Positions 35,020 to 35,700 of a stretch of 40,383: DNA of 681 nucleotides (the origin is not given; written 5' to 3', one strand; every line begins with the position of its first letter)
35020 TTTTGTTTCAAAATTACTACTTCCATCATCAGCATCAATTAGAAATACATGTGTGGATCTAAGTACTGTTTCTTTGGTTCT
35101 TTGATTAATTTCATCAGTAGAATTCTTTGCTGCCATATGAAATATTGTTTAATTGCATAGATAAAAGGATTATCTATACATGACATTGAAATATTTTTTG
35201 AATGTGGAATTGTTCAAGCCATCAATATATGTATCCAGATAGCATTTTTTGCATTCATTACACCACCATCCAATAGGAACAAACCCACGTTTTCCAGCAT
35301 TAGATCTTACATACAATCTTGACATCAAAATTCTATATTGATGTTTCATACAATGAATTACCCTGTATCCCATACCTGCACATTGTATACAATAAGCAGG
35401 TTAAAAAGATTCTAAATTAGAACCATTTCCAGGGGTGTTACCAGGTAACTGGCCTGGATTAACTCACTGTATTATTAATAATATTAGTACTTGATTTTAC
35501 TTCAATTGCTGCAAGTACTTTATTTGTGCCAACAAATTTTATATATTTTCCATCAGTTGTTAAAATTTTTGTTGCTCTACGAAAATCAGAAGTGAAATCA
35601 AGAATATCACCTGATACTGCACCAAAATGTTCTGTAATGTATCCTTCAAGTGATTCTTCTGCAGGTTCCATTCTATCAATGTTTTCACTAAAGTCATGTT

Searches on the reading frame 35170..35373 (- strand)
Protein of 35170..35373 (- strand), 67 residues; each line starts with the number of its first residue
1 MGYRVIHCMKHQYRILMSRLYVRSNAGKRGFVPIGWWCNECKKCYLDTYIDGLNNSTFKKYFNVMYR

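Call 14: search_protein_families(library=pfam, proteins=[window:35170-35373:-], max_evalue=0.01)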
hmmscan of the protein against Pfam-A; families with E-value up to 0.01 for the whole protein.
window:35170-35373:- (67 aa): 0 families

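Call 15: search_protein_families(library=phrogs, proteins=[window:35170-35373:-], max_evalue=0.001)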
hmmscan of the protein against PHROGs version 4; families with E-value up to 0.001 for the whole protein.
window:35170-35373:- (67 aa): 0 families

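Call 61: search_protein_families(library=pfam, proteins=[window:35173-35373:-], max_evalue=5)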
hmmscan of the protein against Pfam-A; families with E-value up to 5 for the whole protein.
window:35173-35373:- (67 aa): 0 families

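Call 70: find_related_loci(query=A2, collection=viral_contigs, flank=3000)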
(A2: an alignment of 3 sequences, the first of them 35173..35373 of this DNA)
Query A2 (67 aa) in viral_contigs; peptide patterns used: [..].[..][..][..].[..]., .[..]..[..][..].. (x = any residue, [..] = any of these).
69 stretches matched a pattern, but none encodes a relative of the query by tblastn (E <= 1e-3).

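Call 90: find_homologous_proteins(query=A2, max_evalue=0.001)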
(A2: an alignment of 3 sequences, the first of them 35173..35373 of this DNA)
Query A2 (3 sequences) (67 aa, profile of the alignment): 3 proteins with E <= 0.001 among 4 candidates.
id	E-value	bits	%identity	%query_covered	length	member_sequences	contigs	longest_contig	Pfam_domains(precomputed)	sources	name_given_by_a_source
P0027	4.6e-46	173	48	66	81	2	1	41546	-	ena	-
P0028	3.7e-31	125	49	81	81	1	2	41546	-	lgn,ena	-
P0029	2.3e-24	103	45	85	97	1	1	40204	-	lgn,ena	-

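Call 100: predict_structure(alignment_id=A4)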
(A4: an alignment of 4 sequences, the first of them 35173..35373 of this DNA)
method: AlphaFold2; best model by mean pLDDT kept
length: 67 residues; sequences in the alignment: 4
mean_pLDDT: 57.3   pTM: 0.35
mean pLDDT of the five models: 57.3, 57.1, 53.0, 50.8, 46.7
residues with pLDDT >= 90: 0; 70-90: 4; 50-70: 48; < 50: 15
segments of 3 or more residues with pLDDT < 50: 1-11, 64-67
pLDDT, mean of each block of 10 residues (from residue 1): 36 59 63 68 66 59 46
secondary structure, 60 per line:
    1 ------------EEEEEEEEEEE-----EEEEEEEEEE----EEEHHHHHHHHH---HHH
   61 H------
elements in order: E13-23 E29-38 E43-45 H46-54 H58-61

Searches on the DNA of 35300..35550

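Call 105: search_rna_families(source=window, start=35300, end=35550, threshold=evalue, max_evalue=1)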
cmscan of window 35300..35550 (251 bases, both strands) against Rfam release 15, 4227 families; matches with E-value up to 1: 1.
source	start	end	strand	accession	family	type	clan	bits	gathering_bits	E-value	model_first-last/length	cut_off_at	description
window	35367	35408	-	RF00712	mir-460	Gene; miRNA;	-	17.9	52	0.075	1-77/77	no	mir-460 microRNA precursor family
